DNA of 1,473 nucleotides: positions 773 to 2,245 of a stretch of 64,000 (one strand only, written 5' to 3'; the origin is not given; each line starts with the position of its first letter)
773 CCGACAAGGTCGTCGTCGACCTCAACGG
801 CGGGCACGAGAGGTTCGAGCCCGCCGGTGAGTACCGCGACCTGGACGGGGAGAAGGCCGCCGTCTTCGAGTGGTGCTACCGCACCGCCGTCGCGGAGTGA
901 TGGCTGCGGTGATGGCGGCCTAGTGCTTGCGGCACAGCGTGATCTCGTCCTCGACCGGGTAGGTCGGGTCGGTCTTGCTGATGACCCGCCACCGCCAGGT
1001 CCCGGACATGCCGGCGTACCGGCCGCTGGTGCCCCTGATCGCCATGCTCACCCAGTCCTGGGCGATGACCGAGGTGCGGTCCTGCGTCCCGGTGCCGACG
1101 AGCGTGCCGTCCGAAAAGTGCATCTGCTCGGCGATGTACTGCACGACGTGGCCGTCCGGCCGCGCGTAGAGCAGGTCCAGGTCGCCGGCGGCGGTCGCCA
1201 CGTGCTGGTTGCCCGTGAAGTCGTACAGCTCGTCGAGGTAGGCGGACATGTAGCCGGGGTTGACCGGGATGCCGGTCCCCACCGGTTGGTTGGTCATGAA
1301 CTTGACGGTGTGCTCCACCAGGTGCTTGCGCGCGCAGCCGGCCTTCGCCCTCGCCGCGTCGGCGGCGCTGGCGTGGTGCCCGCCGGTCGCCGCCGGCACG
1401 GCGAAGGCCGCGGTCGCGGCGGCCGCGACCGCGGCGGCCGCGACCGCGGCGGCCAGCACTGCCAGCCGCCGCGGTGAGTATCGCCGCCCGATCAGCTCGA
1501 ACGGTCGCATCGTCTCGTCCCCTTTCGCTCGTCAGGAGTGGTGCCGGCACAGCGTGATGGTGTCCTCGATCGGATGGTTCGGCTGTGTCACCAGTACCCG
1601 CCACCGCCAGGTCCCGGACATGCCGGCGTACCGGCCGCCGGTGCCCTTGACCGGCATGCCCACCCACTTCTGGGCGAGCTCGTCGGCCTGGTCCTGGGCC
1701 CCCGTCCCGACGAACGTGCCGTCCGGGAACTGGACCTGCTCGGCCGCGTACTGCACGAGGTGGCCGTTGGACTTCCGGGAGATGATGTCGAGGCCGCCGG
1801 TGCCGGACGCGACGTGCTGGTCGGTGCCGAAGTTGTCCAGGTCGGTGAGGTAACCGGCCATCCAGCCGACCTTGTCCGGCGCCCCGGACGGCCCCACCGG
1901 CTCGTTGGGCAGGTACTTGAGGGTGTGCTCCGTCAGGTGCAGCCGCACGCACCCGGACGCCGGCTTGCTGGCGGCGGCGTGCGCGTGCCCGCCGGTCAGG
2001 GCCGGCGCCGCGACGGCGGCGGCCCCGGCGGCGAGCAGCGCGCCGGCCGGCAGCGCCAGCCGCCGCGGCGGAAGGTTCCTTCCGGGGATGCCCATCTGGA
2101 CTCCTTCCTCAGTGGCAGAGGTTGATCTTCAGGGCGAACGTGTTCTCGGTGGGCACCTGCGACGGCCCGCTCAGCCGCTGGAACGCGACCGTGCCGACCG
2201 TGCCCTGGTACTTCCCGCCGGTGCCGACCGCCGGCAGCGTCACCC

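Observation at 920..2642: Three tandem secreted Cys-pair beta-barrel-like paralogs as the last genes of the PKS/exporter string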

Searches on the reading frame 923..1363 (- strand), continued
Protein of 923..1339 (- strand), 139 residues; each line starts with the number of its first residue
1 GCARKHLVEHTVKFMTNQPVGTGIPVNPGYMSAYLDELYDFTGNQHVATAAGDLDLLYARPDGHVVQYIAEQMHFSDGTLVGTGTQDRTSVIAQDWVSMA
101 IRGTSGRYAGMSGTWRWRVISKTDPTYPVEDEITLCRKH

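Call 69: find_encoding_contigs(protein=P0038, flank=10000, max_places=2)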
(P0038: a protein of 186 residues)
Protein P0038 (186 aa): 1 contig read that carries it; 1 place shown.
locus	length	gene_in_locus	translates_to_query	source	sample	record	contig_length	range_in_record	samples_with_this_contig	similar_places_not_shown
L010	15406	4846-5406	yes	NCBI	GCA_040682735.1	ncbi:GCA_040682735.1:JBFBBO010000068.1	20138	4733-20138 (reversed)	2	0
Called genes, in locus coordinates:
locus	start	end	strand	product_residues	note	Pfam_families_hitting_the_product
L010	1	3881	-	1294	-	PF00109:ketoacyl-synt, PF02801:Ketoacyl-synt_C, PF16197:KAsynt_C_assoc, PF22621:CurL-like_PKS_C, PF00698:Acyl_transf_1, PF00550:PP-binding, PF00109:ketoacyl-synt, PF00108:Thiolase_N (weak), +1 more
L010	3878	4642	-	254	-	PF00975:Thioesterase, PF12146:Hydrolase_4 (faint), PF12697:Abhydrolase_6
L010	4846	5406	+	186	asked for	PF18678:AOC_like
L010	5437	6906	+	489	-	PF06609:TRI12 (weak), PF00083:Sugar_tr, PF07690:MFS_1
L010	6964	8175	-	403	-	PF00067:p450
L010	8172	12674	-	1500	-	PF00109:ketoacyl-synt, PF00108:Thiolase_N (weak), PF02801:Ketoacyl-synt_C, PF16197:KAsynt_C_assoc, PF22621:CurL-like_PKS_C, PF00698:Acyl_transf_1, PF18369:PKS_DE, PF00550:PP-binding, +2 more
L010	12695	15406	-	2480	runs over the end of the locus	?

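Call 70: find_encoding_contigs(protein=P0044, flank=10000, max_places=2)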
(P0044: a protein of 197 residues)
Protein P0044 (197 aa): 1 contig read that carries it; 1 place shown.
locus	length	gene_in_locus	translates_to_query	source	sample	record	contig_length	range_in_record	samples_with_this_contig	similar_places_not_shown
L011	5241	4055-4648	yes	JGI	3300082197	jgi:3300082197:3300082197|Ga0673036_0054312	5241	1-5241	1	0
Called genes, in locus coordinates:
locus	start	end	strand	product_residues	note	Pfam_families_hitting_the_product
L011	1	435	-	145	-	?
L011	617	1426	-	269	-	PF01061:ABC2_membrane, PF12698:ABC2_membrane_3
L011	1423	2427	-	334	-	PF00005:ABC_tran, PF13304:AAA_21 (weak)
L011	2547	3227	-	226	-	PF00440:TetR_N, PF16859:TetR_C_11, PF13977:TetR_C_6 (weak)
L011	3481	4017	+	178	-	PF18678:AOC_like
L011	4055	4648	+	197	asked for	PF18678:AOC_like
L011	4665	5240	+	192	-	?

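Call 71: find_encoding_contigs(protein=P0031, flank=10000, max_places=2)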
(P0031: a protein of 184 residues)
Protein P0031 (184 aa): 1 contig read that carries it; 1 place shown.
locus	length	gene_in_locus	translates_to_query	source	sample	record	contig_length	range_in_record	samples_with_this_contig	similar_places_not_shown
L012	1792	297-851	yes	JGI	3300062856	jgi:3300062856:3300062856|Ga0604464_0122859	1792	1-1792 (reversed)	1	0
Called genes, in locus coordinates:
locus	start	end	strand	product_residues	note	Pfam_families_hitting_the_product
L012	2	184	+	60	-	?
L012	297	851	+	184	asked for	PF18678:AOC_like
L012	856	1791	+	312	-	?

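Call 72: find_encoding_contigs(protein=P0069, flank=10000, max_places=2)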
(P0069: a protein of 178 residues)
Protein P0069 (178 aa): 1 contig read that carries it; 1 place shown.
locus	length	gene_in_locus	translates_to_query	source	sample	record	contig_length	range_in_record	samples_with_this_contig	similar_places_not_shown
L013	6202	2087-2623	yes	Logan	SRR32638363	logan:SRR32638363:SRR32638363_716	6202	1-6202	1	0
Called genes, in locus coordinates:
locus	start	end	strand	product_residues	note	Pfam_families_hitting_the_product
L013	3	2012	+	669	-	?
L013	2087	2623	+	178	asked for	PF18678:AOC_like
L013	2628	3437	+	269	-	PF00198:2-oxoacid_dh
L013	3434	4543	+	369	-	PF06500:FrsA-like, PF00561:Abhydrolase_1 (faint)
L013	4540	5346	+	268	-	PF00975:Thioesterase, PF12697:Abhydrolase_6, PF07859:Abhydrolase_3 (faint)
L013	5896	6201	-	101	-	?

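Call 80: list_cluster_members(proteins=[P0043, P0006, P0008, P0009, P0010, P0011, P0012, P0013, P0014, P0015])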
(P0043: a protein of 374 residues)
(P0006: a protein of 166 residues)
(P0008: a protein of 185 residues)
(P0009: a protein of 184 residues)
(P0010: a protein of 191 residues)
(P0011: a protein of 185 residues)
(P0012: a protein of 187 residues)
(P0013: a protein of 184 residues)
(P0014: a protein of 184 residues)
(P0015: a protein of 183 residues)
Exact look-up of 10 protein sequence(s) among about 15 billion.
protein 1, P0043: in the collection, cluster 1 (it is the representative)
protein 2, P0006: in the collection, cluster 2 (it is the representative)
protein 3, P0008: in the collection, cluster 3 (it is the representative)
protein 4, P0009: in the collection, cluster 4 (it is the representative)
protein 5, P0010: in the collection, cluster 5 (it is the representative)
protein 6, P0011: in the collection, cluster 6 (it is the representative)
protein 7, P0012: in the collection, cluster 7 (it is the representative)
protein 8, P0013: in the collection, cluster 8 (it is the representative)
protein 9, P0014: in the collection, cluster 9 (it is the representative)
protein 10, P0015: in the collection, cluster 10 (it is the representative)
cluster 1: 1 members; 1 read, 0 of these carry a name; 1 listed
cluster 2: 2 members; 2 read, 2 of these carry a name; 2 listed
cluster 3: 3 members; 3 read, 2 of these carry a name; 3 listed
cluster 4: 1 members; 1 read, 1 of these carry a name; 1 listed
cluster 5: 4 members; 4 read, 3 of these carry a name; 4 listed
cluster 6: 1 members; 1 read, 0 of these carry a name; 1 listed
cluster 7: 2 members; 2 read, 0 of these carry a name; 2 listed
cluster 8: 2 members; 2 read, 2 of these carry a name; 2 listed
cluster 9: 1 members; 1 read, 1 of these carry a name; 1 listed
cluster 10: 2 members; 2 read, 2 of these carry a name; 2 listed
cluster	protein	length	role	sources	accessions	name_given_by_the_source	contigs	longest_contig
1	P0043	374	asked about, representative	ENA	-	-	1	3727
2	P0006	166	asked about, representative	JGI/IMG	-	hypothetical protein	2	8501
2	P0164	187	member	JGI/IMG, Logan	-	hypothetical protein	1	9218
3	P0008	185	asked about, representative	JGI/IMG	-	hypothetical protein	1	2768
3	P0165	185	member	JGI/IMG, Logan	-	hypothetical protein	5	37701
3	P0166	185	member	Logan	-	-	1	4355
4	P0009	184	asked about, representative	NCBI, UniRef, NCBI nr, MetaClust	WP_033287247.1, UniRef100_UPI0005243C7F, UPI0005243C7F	allene oxide cyclase barrel-like domain-containing protein [Streptomyces sp. NRRL F-525] | allene oxide cyclase barrel-like domain-containing protein n=1 Tax=Streptomyces sp. NRRL ... | hypothetical protein [Streptomyces sp. NRRL F-525]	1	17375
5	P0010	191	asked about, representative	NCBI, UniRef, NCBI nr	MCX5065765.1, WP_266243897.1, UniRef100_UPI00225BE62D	hypothetical protein OOJ91_07720 [Micromonospora lupini] | allene oxide cyclase barrel-like domain-containing protein n=1 Tax=Micromonospora lupini ... | hypothetical protein [Micromonospora lupini]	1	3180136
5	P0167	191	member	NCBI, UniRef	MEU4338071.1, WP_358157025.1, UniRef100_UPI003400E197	hypothetical protein AB0F59_26025 [Micromonospora lupini] | allene oxide cyclase barrel-like domain-containing protein n=1 Tax=Micromonospora lupini ...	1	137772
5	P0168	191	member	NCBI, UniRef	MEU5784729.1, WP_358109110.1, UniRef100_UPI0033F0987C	allene oxide cyclase barrel-like domain-containing protein [Micromonospora lupini] | allene oxide cyclase barrel-like domain-containing protein n=1 Tax=Micromonospora lupini ...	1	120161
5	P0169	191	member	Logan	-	-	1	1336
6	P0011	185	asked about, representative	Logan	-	-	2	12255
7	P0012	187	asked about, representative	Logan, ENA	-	-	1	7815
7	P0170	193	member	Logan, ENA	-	-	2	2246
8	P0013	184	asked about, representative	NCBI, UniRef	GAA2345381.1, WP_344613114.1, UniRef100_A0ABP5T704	allene oxide cyclase barrel-like domain-containing protein [Dactylosporangium salmoneum] | Allene oxide cyclase barrel-like domain-containing protein n=1 Tax=Dactylosporangium ...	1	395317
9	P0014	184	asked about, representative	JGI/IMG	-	hypothetical protein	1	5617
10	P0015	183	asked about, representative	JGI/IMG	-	hypothetical protein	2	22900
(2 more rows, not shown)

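Call 81: search_protein_families(library=pfam, proteins=[P0043, P0093, P0120, L011:4665-5240:+, L003:10293-10898:+, L012:856-1791:+, L009:6649-8589:+], max_evalue=0.001)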
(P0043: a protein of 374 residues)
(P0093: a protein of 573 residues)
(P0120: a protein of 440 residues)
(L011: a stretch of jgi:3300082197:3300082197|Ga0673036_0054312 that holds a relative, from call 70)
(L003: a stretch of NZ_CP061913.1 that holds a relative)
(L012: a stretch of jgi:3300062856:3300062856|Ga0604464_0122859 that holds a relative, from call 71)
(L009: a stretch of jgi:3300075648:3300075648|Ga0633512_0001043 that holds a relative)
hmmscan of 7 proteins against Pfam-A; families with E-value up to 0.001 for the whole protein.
P0043 (374 aa): 1 family
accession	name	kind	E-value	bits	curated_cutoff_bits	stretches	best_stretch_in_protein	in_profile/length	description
PF18678.6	AOC_like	-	2.6e-34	118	25.9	2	66-172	15-121/123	Allene oxide cyclase barrel like domain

P0093 (573 aa): 1 family
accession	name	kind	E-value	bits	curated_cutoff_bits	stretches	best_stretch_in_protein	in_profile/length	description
PF01477.28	PLAT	-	1.8e-31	109.7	23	4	57-164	4-114/117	PLAT/LH2 domain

P0120 (440 aa): 3 families
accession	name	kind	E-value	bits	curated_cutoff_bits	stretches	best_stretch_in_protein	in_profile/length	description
PF18678.6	AOC_like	-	3.4e-33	114.4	25.9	3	41-151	3-112/123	Allene oxide cyclase barrel like domain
PF06351.16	Allene_ox_cyc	-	1e-09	38.8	31.2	0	387-431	87-131/175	Allene oxide cyclase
PF03018.19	Dirigent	-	1.3e-06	28.6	29.1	0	263-286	106-129/148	Dirigent-like protein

L011:4665-5240:+ (192 aa): 3 families
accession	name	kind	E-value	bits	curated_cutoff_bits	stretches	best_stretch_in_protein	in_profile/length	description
PF08545.16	ACP_syn_III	-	2.1e-14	53.6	24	1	121-190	3-63/80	3-Oxoacyl-[acyl-carrier-protein (ACP)] synthase III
PF00108.29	Thiolase_N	-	1.1e-07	32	26.4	1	56-154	15-114/260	Thiolase, N-terminal domain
PF00195.25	Chal_sti_synt_N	-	1.3e-06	28.5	27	1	65-192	100-225/225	Chalcone and stilbene synthases, N-terminal domain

L003:10293-10898:+ (201 aa): 0 families

L012:856-1791:+ (312 aa): 5 families
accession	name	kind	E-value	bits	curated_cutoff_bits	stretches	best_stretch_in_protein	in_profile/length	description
PF08545.16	ACP_syn_III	-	4.7e-14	52.5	24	1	120-194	3-68/80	3-Oxoacyl-[acyl-carrier-protein (ACP)] synthase III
PF00108.29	Thiolase_N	-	1.8e-06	28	26.4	1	60-151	20-112/260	Thiolase, N-terminal domain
PF08541.16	ACP_syn_III_C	-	2.7e-06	27.9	26.6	1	254-311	1-58/90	3-Oxoacyl-[acyl-carrier-protein (ACP)] synthase III C terminal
PF00195.25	Chal_sti_synt_N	-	2.1e-05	24.5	27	1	59-189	95-223/225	Chalcone and stilbene synthases, N-terminal domain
PF08392.18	FAE1_CUT1_RppA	-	0.00025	20.9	27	1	75-207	95-226/290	FAE1/Type III polyketide synthase-like protein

L009:6649-8589:+ (646 aa): 1 family
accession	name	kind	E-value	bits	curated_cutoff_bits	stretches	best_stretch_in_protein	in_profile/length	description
PF03031.24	NIF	-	0.00052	20.2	21.8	0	291-410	1-123/160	NLI interacting factor-like phosphatase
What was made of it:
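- Tried and rejected: P0093 in the HMMER list is a PLAT-domain protein, not a family member (call 81).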

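Call 83: find_related_loci(query=A2, collection=metagenome_contigs, flank=10000)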
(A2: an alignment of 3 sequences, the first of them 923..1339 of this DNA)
Query A2 (139 aa) in metagenome_contigs; peptide patterns used: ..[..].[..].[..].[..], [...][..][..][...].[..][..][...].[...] (x = any residue, [..] = any of these).
244 stretches matched a pattern; 2 encode a relative of the query (tblastn E <= 1e-3); 2 distinct loci.
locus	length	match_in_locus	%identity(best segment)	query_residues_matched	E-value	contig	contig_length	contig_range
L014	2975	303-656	36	1-120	4e-18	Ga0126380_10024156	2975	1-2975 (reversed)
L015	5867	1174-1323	42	71-120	8e-9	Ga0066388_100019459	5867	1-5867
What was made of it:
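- Tried and rejected: The profile scan found two short loci (call 83).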

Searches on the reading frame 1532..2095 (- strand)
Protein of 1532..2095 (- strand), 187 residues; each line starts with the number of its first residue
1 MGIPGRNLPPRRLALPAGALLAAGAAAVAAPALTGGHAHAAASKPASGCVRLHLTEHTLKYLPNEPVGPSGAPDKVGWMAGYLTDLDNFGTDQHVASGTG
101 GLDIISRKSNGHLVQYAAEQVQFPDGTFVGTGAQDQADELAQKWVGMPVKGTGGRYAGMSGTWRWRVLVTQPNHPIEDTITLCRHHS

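Call 3: search_protein_families(library=pfam, proteins=[window:1532-2095:-], max_evalue=1)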
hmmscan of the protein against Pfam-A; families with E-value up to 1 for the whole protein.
window:1532-2095:- (187 aa): 1 family
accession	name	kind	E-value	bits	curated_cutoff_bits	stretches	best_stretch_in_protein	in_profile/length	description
PF18678.6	AOC_like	-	7.9e-13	48.6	25.9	1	94-171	36-112/123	Allene oxide cyclase barrel like domain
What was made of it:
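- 1532..2095 (-): AOC2: 187-aa paralog, 55-57% identical to AOC1. Predicted Tat-type signal peptide is residues 1-40 (nt 1976-2095). Cys49 and Cys183. PF18678, E=7.9e-13 (call 3).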

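Call 4: search_protein_families(library=ncbifam, proteins=[window:1532-2095:-], max_evalue=1)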
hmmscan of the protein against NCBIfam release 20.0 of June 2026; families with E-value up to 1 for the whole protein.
window:1532-2095:- (187 aa): 1 family
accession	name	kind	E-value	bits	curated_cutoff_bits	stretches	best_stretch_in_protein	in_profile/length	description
NF038083.1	CU044_5270_fam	subfamily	0.026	14.3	100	1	6-48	24-66/284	CU044_5270 family protein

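Call 75: search_solved_structures(query=window:1535-2095:-, max_evalue=0.01, show_alignments=1)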
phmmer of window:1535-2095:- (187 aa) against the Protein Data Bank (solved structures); distinct sequences matched with E-value up to 0.01: 11.
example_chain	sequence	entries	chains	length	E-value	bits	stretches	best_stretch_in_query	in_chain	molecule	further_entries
8of7_A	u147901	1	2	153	2.3e-20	76.6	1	50-177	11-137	Rhs family protein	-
9qp8_A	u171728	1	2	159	9.1e-17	64.9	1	44-178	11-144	Rhs family protein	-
6le0_A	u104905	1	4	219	1.8e-10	44.3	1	38-167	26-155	AbmU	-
6ymn_AAA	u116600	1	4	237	2.1e-10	44.1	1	38-167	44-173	AbmU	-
5dyv_A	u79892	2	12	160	5e-08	36.4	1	77-168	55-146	YD repeat-containing protein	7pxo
7dvi_A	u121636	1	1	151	5.1e-08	36.4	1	72-182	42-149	AOC_like domain-containing protein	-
8qfu_A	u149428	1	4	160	5.1e-08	36.3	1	77-168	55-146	YD repeat-containing protein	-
5dyq_A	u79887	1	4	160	5.4e-08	36.3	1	77-168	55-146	YD repeat-containing protein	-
9uuv_A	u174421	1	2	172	7.2e-06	29.3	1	92-167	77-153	Allene oxide cyclase barrel-like domain-containing protein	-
7dvk_A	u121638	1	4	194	1.2e-05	28.6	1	24-173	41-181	Spiro-conjugate synthase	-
5btu_A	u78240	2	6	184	1.2e-05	28.6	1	24-173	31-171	PyrI4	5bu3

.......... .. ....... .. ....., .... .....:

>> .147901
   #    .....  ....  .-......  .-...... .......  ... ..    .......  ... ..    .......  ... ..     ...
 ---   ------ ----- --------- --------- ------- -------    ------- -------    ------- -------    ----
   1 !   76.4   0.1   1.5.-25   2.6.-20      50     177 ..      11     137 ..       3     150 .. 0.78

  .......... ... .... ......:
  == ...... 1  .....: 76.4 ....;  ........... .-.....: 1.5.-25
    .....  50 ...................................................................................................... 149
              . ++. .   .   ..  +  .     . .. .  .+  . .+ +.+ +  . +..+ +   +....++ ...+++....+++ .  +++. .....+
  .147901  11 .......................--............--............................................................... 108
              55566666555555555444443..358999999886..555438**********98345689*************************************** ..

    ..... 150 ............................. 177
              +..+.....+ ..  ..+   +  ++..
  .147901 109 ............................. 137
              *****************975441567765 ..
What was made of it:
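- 1532..2095 (-): Cyc15, E=2.3e-20, and AbmU, 1.8e-10 (call 75).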

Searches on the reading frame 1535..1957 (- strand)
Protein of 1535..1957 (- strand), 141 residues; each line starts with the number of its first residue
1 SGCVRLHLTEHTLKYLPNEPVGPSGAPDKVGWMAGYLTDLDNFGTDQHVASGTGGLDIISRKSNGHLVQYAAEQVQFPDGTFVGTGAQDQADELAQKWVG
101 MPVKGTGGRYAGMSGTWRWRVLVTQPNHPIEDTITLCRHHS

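Call 82: find_related_loci(query=window:1535-1957:-, collection=metagenome_contigs, flank=10000)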
Query window:1535-1957:- (141 aa) in metagenome_contigs; peptide patterns used: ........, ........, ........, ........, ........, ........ (x = any residue, [..] = any of these).
216 stretches matched a pattern, but none encodes a relative of the query by tblastn (E <= 1e-3).
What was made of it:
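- Tried and rejected: The scan with AOC2 alone found nothing (call 82).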
